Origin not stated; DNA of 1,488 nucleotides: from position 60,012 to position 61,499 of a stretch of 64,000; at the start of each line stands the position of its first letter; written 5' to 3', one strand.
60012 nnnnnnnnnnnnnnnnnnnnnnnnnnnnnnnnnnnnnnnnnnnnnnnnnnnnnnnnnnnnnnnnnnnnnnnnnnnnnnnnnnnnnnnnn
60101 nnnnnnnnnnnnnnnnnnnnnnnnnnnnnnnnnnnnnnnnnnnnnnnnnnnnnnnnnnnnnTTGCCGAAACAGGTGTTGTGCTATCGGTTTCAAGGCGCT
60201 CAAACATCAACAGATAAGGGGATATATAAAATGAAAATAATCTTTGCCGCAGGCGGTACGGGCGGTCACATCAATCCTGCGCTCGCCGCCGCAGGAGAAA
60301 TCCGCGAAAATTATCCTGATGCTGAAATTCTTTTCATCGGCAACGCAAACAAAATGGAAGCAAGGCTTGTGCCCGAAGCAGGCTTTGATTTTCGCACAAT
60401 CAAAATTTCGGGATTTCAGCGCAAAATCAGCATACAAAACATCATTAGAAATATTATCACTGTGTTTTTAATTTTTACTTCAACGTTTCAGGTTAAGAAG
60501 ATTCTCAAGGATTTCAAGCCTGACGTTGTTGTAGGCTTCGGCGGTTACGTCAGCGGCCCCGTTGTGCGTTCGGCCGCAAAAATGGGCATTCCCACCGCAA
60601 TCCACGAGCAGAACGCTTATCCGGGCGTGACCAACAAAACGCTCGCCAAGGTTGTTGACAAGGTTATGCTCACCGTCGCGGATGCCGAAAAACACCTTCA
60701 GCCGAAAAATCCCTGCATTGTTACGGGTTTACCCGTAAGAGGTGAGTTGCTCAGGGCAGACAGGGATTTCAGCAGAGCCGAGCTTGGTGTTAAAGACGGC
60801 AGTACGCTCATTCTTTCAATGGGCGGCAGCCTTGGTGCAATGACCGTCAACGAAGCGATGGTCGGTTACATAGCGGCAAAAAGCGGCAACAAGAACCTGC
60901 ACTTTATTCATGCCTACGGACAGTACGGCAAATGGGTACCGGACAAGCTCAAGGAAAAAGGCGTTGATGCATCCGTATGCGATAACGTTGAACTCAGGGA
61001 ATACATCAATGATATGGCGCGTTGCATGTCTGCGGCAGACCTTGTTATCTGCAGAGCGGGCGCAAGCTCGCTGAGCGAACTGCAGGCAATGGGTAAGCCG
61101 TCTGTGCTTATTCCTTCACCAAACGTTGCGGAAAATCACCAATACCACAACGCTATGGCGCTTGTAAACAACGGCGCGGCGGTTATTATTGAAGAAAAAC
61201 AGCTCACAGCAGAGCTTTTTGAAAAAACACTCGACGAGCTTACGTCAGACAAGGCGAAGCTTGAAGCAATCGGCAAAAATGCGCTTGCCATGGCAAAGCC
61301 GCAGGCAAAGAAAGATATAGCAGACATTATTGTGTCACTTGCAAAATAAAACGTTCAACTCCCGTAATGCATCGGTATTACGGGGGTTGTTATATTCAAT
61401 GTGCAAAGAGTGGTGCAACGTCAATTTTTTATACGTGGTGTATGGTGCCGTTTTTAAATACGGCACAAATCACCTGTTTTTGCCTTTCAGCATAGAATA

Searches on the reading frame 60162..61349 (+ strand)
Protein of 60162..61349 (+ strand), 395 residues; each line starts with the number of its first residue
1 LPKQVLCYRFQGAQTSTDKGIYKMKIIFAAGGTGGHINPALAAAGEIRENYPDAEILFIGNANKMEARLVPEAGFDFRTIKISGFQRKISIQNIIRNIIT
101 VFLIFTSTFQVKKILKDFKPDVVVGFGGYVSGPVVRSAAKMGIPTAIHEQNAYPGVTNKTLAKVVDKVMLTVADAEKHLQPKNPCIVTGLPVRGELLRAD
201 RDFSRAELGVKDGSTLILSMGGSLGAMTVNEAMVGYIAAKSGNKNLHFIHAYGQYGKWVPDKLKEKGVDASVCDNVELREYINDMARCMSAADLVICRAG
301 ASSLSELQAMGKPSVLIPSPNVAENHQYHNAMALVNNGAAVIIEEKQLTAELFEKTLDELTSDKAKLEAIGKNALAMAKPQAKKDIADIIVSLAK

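Call 75: search_protein_families(library=pfam, proteins=[window:60162-61349:+], max_evalue=0.0001)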
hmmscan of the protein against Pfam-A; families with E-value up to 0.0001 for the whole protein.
window:60162-61349:+ (395 aa): 2 families
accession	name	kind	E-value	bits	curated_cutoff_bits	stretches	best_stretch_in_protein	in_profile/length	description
PF03033.26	Glyco_transf_28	-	8e-37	126.8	26.2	1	26-169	1-138/139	Glycosyltransferase family 28 N-terminal domain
PF04101.22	Glyco_tran_28_C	-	1.2e-35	123.4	22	1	217-385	2-165/166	Glycosyltransferase family 28 C-terminal domain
